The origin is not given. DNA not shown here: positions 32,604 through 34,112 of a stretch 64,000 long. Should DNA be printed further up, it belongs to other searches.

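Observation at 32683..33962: GluRS stops at ~400 aa, lacking the anticodon-binding domain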

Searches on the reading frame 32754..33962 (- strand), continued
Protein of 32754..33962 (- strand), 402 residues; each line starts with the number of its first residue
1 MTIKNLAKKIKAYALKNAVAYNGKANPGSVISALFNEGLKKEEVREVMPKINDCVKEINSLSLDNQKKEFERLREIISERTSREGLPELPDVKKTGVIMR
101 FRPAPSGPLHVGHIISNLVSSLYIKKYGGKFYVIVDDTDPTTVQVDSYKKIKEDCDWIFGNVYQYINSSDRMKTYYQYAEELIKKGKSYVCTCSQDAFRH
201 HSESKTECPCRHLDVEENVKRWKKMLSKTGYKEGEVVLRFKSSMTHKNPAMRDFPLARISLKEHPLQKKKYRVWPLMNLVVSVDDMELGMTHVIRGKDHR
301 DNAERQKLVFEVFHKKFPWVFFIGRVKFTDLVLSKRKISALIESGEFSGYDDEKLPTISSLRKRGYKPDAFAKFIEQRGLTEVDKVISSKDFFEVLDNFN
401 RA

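Call 8: find_encoding_contigs(protein=P0001, flank=10000, max_places=4)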
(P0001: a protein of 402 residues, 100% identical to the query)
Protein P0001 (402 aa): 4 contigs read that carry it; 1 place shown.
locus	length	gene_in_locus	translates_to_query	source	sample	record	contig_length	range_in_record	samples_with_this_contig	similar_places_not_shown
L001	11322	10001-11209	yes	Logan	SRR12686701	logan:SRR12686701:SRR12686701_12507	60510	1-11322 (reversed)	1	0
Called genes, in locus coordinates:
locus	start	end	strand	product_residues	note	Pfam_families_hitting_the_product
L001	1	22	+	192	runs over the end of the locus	-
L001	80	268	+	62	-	-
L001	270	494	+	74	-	-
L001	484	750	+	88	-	-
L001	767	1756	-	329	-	PF01909:NTP_transf_2, PF18765:Polbeta (weak)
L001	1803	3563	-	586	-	PF01261:AP_endonuc_2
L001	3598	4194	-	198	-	-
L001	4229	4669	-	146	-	-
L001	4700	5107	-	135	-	-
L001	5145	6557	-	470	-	-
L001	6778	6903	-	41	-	-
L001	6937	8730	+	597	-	PF00664:ABC_membrane, PF00005:ABC_tran, PF13175:AAA_15 (weak), PF02463:SMC_N (weak)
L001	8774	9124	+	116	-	-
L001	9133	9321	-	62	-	-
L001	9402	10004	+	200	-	PF13302:Acetyltransf_3, PF13420:Acetyltransf_4, PF00583:Acetyltransf_1 (weak)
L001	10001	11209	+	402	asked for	PF00749:tRNA-synt_1c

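Call 14: find_related_loci(query=window:32754-33962:-, collection=genome_contigs, flank=10000)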
Query window:32754-33962:- (402 aa) in genome_contigs; peptide patterns used: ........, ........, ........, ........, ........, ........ (x = any residue, [..] = any of these).
242 stretches matched a pattern; 174 encode a relative of the query (tblastn E <= 1e-3); the best 80 are kept; 80 distinct loci.
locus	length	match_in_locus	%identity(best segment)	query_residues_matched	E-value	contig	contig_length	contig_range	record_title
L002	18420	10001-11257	71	3-401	0e+0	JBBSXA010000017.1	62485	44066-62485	MAG: Nanoarchaeota archaeon isolate H43-bin041_1 H43_bin041_1_000000000017, whole genome shotgun sequence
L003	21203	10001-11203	71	2-402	0e+0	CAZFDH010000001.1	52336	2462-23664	MAG TPA_asm: Candidatus Woesearchaeota archaeon isolate SRP329715_co1_134 genome assembly, contig: NODE_747_length_52336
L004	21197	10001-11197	69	3-401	0e+0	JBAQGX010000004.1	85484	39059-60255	MAG: Candidatus Nanoarchaeia archaeon isolate MFD09594_ilm_asm_bin57 k127_61712, whole genome shotgun sequence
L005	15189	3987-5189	70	1-401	0e+0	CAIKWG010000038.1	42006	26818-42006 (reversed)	uncultured archaeon isolate MJ-time_bin-4269 genome assembly, contig: bin-4269:38/56, whole genome shotgun sequence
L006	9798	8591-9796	70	3-401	0e+0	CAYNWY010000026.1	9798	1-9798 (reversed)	MAG TPA_asm: Candidatus Woesearchaeota archaeon isolate binchicken_co387_31 genome assembly, contig: NODE_9337_length_97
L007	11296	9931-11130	71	3-401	0e+0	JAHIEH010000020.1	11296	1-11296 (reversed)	MAG: Nanoarchaeota archaeon isolate KR11_0.1_MetaG.mb.113 KR11_0.1_MetaG.mb.113_k141_188615, whole genome shotgun sequen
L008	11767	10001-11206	70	3-401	0e+0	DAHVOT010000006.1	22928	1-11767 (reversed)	MAG TPA_asm: archaeon isolate clean591 NODE_6_length_22928_cov_5.604788, whole genome shotgun sequence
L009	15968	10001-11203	69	2-401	0e+0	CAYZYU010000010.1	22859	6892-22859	MAG TPA_asm: Candidatus Woesearchaeota archaeon isolate binchicken_co115_170 genome assembly, contig: NODE_3683_length_2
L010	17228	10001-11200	68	3-402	0e+0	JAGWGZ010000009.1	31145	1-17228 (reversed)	MAG: Nanoarchaeota archaeon isolate REEA64 REEA64-150_2216, whole genome shotgun sequence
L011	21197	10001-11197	68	2-401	0e+0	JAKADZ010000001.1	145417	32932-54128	MAG: Nanoarchaeota archaeon isolate WY1.bin114 NODE_161_length_145417_cov_5.093627, whole genome shotgun sequence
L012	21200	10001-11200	67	3-400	0e+0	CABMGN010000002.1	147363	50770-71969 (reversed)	uncultured archaeon isolate LFW-170_3 genome assembly, contig: LFW1703_2, whole genome shotgun sequence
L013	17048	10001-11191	67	3-399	0e+0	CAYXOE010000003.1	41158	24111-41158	MAG TPA_asm: Candidatus Woesearchaeota archaeon isolate SRP093762_co1_82 genome assembly, contig: NODE_589_length_41158_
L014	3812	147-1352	68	3-401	0e+0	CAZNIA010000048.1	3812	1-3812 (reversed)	MAG TPA_asm: Candidatus Woesearchaeota archaeon isolate SRP192927_co4_126 genome assembly, contig: NODE_72218_length_381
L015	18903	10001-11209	68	3-401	0e+0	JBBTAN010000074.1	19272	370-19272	MAG: Nanoarchaeota archaeon isolate H43-bin069_1 H43_bin069_1_000000000074, whole genome shotgun sequence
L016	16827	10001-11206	67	3-401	0e+0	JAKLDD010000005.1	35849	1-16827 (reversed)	MAG: Nanoarchaeota archaeon isolate RA.bin101 RA.bin101_5, whole genome shotgun sequence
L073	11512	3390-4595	57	2-401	2e-159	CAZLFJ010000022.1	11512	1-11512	MAG TPA_asm: Candidatus Woesearchaeota archaeon isolate SRP263991_co7_908 genome assembly, contig: NODE_11103_length_115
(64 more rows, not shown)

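Call 25: search_protein_representatives(protein=window:32754-33962:-)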
Query: 402 residues. Proteins with E-value up to 0.001 (for the whole library): 8381; up to 1e-10: 2477; up to 1e-30: 464. The best 150 are listed.
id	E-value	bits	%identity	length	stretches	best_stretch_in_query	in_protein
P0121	2.0e-144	497.8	56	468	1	8-402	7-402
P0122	8.0e-126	436.6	65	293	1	8-295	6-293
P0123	2.1e-110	385.8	45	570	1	7-400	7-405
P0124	4.8e-108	378.0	45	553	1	4-401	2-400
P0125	5.8e-102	358.0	65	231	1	172-400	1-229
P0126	5.9e-102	358.0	43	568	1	5-400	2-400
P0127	7.9e-102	357.6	42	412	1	6-401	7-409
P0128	9.0e-96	337.6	44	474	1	4-384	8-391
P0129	1.7e-94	333.5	44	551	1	3-401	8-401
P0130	1.5e-93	330.4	39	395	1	6-395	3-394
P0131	1.5e-93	330.3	56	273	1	138-396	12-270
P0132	6.8e-92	324.9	43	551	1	6-394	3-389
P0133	8.6e-89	314.7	40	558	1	5-393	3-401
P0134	5.3e-88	312.1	39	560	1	8-401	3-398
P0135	9.2e-88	311.3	44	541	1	10-394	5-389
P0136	2.1e-87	310.1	41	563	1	8-390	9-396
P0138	4.6e-85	302.4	40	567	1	9-384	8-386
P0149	1.9e-79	283.9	42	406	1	6-384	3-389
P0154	6.5e-79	282.1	37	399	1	7-401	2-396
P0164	8.8e-76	271.8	41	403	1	10-384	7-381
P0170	4.6e-75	269.5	37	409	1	6-387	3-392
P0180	4.8e-72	259.5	38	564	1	11-387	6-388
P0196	1.7e-69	251.2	40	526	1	17-392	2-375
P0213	9.7e-66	238.8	39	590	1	8-389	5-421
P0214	1.1e-65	238.7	37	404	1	9-401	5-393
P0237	2.7e-61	224.1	44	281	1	8-278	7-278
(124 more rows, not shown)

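Call 31: predict_structure(alignment_id=A1)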
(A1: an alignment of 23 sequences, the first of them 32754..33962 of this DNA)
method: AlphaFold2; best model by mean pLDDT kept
length: 402 residues; sequences in the alignment: 23
mean_pLDDT: 89.6   pTM: 0.76
mean pLDDT of the five models: 89.6, 88.5, 68.8, 66.6, 61.8
residues with pLDDT >= 90: 258; 70-90: 128; 50-70: 11; < 50: 5
segments of 3 or more residues with pLDDT < 50: 79-83
pLDDT, mean of each block of 10 residues (from residue 1): 83 87 80 80 84 92 93 74 61 88 91 89 93 96 91 95 97 98 98 96 96 98 97 97 94 97 95 97 97 86 95 95 80 82 89 90 94 79 74 90 80
secondary structure, 60 per line:
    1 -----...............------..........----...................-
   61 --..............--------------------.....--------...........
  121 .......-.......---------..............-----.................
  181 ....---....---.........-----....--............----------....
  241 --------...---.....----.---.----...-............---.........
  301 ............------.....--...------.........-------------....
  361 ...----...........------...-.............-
elements in order: H6-20 H27-36 H41-59 H63-76 E97-101 H111-127 E129-135 H145-158 E164-167 H168-184 E188-191 H195-203 H209-212 H215-226 E237-240 E255-259 E273-275 H277-288 E292-296 H297-312 E319-323 E326-328 H335-343 H358-363 H368-378 E385-387 H389-401

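Call 33: search_protein_families(library=pfam, proteins=[L073:4843-6540:+, L073:3384-4802:+, P0121], max_evalue=10)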
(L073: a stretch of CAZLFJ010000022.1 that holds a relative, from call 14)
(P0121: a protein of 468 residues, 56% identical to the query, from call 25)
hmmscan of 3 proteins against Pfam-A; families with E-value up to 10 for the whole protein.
L073:4843-6540:+ (565 aa): 3 families
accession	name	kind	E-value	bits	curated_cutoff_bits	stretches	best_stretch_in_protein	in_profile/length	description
PF00749.27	tRNA-synt_1c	-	9e-36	123.8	23.4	1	113-386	18-295/314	tRNA synthetases class I (E and Q), catalytic domain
PF03950.23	tRNA-synt_1c_C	-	6.5e-05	23.5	23.9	1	409-477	4-76/91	tRNA synthetases class I (E and Q), anti-codon binding domain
PF20974.2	tRNA-synt_1c_C2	-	0.014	16.5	23.9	1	516-549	32-67/69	tRNA synthetases class I (E and Q), anti-codon binding domain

L073:3384-4802:+ (472 aa): 3 families
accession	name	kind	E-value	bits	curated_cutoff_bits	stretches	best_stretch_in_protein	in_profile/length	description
PF00749.27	tRNA-synt_1c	-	2.1e-67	227.8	23.4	1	98-392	2-300/314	tRNA synthetases class I (E and Q), catalytic domain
PF24984.1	HEAT_EF3_GNC1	-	0.29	12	27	1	30-95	17-85/91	Elongation factor 3/GNC1 HEAT repeat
PF20648.2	DUF6809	-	3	9.2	27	0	42-79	23-60/85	Family of unknown function (DUF6809)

P0121 (468 aa): 8 families
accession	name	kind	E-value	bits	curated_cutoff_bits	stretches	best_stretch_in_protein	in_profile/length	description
PF00749.27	tRNA-synt_1c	-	8e-66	222.5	23.4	1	95-394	2-305/314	tRNA synthetases class I (E and Q), catalytic domain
PF21781.2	DUF6876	-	0.027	14.9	27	1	150-205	37-93/117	Family of unknown function (DUF6876)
PF08700.17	VPS51_Exo84_N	-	0.03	14.9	24.2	1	31-78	9-56/87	Vps51/EXO84/COG1 N-terminal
PF10256.14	Erf4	-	0.075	13.5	29.3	1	31-74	66-103/116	Golgin subfamily A member 7/ERF4 family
PF14270.11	DUF4358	-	0.098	13.4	25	1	166-190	13-37/102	Domain of unknown function (DUF4358)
PF22357.2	AF1548-like_C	-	0.15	12.6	23.9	0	37-54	39-56/56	AF1548-like, C-terminal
PF05709.17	Sipho_tail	-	0.16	12.6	24.2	1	281-322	43-84/118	Phage tail protein RIFT-related domain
PF17190.9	RecG_N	-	0.67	11.1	23.1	1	39-87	19-67/89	RecG N-terminal helical domain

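Call 36: list_cluster_members(proteins=[P0121, P0123, P0124, P0126, P0129, P0132, P0127, P0149, P0154, P0133])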
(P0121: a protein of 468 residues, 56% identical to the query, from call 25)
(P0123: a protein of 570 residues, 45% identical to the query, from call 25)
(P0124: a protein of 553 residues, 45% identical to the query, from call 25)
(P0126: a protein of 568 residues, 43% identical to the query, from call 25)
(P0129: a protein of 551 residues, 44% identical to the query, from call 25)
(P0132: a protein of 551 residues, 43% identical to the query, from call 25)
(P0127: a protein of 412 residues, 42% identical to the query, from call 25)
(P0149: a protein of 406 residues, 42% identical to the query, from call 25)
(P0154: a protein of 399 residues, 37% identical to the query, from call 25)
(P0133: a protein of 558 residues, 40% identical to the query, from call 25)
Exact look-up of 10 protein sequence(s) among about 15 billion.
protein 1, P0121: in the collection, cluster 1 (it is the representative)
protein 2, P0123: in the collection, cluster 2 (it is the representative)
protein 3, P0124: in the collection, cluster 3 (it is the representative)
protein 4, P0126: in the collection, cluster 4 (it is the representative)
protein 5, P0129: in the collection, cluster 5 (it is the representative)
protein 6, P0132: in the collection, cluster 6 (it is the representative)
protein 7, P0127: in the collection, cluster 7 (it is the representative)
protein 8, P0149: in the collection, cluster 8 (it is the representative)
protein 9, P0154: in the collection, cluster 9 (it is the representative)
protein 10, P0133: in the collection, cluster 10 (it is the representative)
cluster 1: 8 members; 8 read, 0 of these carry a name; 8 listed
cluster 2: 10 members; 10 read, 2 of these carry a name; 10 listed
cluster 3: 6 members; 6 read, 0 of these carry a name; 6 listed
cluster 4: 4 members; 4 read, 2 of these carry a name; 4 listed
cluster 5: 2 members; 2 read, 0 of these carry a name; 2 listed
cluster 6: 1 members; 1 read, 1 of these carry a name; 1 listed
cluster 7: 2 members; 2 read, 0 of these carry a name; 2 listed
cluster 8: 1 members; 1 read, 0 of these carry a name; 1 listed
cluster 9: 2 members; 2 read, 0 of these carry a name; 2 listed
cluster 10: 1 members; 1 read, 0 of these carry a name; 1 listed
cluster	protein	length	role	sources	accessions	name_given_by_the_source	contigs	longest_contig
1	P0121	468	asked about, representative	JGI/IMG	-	-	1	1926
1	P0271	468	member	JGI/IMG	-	-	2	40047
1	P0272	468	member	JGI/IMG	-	-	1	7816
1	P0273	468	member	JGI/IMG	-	-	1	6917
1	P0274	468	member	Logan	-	-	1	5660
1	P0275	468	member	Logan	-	-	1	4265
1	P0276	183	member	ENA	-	-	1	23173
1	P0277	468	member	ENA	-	-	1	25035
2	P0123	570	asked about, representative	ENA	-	-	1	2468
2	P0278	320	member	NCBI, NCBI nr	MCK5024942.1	MAG: glutamate--tRNA ligase, partial [Nanoarchaeota archaeon] | glutamate--tRNA ligase [Nanoarchaeota archaeon]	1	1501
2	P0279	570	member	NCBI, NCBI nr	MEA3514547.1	MAG: glutamate--tRNA ligase [Nanoarchaeota archaeon] | glutamate--tRNA ligase [Nanoarchaeota archaeon]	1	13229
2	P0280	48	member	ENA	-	-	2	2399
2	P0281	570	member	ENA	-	-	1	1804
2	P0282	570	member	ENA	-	-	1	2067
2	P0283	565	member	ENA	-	-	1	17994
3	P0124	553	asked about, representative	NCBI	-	-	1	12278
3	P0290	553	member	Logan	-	-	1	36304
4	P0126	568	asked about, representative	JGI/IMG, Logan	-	glutamyl-tRNA synthetase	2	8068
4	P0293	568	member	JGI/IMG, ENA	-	-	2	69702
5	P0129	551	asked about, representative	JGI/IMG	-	-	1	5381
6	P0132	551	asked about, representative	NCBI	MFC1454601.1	glutamate--tRNA ligase [Candidatus Undinarchaeota archaeon]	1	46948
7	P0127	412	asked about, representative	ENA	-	-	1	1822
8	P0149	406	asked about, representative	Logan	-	-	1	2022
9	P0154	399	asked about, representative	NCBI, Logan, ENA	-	-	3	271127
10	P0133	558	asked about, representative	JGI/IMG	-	-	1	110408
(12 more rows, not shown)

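Call 42: find_encoding_contigs(protein=P0271, flank=10000, max_places=4)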
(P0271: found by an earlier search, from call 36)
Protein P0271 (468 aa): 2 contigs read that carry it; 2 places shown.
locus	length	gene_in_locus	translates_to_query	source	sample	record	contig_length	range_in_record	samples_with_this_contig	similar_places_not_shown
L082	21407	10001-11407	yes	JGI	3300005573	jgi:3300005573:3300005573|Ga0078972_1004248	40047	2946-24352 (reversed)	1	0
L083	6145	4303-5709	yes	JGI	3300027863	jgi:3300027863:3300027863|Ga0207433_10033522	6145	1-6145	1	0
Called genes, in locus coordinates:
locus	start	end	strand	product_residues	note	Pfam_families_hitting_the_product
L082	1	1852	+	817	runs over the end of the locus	PF01326:PPDK_N, PF00391:PEP-utilizers, PF02896:PEP-utilizers_C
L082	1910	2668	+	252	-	-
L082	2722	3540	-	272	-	PF01909:NTP_transf_2 (weak), PF18765:Polbeta (weak)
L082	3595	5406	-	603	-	PF01261:AP_endonuc_2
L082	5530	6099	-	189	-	-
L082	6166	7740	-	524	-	-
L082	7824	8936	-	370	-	PF03773:ArsP_1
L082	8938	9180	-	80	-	PF13192:Thioredoxin_3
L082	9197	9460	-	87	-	PF01022:HTH_5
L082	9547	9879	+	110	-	-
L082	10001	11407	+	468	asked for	PF00749:tRNA-synt_1c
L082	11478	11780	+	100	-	PF01248:Ribosomal_L7Ae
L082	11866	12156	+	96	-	PF01200:Ribosomal_S28e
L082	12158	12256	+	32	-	-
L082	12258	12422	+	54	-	PF01246:Ribosomal_L24e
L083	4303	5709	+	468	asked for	PF00749:tRNA-synt_1c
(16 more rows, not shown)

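Call 43: find_encoding_contigs(protein=P0293, flank=10000, max_places=2)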
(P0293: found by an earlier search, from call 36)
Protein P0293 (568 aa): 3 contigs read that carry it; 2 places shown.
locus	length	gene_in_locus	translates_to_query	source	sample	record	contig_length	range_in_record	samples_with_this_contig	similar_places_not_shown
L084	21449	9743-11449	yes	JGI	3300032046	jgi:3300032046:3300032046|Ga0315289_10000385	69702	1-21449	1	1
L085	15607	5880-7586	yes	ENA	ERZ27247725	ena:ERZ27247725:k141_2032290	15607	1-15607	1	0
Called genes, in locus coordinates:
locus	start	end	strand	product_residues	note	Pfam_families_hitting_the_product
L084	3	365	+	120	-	?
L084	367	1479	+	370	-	PF03773:ArsP_1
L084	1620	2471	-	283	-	PF02661:Fic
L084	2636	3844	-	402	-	PF00266:Aminotran_5, PF01053:Cys_Met_Meta_PP (weak)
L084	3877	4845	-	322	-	PF13462:Thioredoxin_4, PF01323:DSBA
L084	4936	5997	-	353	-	PF25011:VSR_TRX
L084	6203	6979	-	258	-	-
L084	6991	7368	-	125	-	-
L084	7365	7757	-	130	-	-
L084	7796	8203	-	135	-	-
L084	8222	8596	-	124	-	-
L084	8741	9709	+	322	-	PF01047:MarR (faint), PF13404:HTH_AsnC-type, PF13412:HTH_24, PF01022:HTH_5 (faint), PF12840:HTH_20 (faint), PF13404:HTH_AsnC-type, PF13412:HTH_24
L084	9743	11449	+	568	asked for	PF00749:tRNA-synt_1c, PF03950:tRNA-synt_1c_C, PF20974:tRNA-synt_1c_C2 (weak)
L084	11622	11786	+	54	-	-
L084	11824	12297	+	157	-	PF13302:Acetyltransf_3 (weak), PF00583:Acetyltransf_1, PF13673:Acetyltransf_10, PF13508:Acetyltransf_7, PF14542:Acetyltransf_CG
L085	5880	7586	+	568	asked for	PF00749:tRNA-synt_1c, PF03950:tRNA-synt_1c_C, PF20974:tRNA-synt_1c_C2 (weak)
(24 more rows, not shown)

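Call 44: find_encoding_contigs(protein=P0290, flank=10000, max_places=2)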
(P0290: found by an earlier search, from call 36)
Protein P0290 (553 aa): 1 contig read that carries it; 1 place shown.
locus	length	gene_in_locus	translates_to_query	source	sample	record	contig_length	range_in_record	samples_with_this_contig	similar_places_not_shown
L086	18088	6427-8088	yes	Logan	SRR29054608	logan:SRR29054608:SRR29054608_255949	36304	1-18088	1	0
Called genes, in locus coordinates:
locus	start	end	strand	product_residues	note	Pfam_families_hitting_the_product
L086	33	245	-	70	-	-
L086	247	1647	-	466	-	-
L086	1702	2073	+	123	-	PF01252:Peptidase_A8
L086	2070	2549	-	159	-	-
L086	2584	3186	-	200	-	PF10637:Ofd1_CTDD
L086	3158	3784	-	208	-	PF13640:2OG-FeII_Oxy_3, PF13661:2OG-FeII_Oxy_4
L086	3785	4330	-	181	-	-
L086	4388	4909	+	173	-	PF03352:Adenine_glyco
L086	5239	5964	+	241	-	PF01255:Prenyltransf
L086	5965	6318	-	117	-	-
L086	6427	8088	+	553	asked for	PF00749:tRNA-synt_1c, PF03950:tRNA-synt_1c_C, PF20974:tRNA-synt_1c_C2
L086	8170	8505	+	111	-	PF01248:Ribosomal_L7Ae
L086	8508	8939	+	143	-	PF01200:Ribosomal_S28e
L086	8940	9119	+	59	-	PF01246:Ribosomal_L24e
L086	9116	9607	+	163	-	PF00334:NDK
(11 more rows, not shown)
